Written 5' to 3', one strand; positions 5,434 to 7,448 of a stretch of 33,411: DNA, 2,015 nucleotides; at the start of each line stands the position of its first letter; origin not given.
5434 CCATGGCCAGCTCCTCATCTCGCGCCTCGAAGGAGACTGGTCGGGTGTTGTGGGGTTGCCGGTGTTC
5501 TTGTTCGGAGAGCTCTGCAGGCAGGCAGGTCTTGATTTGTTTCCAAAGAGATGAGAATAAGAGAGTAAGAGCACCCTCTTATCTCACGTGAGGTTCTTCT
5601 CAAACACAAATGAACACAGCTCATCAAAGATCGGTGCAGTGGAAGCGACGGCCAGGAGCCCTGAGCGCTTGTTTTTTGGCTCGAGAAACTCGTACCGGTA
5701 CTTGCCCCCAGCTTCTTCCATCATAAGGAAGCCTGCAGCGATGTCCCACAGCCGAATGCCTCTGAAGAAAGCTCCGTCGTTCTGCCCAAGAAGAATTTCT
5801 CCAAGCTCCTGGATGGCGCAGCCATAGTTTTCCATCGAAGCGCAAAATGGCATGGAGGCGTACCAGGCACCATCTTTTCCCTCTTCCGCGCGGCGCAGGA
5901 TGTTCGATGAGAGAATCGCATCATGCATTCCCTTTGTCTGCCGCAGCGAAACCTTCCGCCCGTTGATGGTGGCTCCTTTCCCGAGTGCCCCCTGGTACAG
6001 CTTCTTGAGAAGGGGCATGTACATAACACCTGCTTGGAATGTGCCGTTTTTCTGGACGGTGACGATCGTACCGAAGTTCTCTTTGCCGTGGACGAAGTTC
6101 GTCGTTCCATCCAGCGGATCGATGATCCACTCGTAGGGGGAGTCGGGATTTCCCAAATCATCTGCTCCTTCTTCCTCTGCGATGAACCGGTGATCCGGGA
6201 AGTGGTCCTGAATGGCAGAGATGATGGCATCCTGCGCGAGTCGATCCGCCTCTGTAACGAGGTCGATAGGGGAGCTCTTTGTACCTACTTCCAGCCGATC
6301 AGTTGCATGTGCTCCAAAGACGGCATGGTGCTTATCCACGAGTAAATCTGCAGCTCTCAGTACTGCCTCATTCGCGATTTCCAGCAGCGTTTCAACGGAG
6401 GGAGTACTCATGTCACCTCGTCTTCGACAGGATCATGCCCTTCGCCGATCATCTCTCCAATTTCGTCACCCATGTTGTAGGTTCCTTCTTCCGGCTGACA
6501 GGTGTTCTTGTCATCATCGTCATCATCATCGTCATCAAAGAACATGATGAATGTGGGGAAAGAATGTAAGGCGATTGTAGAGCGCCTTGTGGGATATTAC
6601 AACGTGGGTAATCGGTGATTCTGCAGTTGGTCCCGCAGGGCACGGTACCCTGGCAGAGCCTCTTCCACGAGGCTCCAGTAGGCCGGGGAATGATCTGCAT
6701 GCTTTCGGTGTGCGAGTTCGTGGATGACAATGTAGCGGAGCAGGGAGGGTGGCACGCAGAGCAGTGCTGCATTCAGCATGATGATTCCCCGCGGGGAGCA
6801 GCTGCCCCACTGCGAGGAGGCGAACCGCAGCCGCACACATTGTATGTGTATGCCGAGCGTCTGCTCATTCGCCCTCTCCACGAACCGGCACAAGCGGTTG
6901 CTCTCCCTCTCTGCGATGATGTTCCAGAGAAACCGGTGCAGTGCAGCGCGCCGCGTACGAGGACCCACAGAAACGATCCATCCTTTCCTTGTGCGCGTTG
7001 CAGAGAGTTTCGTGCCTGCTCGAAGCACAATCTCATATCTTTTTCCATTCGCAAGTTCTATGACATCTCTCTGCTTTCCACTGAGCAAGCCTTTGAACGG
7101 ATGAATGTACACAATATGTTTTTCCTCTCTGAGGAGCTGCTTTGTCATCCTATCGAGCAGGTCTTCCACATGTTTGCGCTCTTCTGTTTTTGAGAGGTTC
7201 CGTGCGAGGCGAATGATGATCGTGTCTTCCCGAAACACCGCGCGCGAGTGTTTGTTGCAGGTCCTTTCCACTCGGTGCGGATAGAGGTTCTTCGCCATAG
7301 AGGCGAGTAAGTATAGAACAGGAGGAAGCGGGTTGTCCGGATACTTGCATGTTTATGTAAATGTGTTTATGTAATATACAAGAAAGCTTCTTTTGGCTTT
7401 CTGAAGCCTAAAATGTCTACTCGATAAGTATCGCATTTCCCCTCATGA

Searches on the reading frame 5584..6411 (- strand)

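Call 8: search_protein_families(library=pfam, proteins=[window:5584-6411:-], max_evalue=0.001)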
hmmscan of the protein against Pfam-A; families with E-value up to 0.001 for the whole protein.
window:5584-6411:- (275 aa): 1 family
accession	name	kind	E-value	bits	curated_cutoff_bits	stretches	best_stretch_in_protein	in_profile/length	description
PF00459.30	Inositol_P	-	3.1e-48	165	27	1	7-240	3-237/271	Inositol monophosphatase family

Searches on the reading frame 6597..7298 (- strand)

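Call 8: search_protein_families(library=pfam, proteins=[window:6597-7298:-], max_evalue=0.001)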
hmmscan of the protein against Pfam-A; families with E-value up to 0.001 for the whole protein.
window:6597-7298:- (233 aa): 1 family
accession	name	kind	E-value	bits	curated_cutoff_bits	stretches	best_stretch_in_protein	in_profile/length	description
PF01863.23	YgjP-like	-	3.2e-35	122.5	26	1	23-228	9-207/207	YgjP-like, metallopeptidase domain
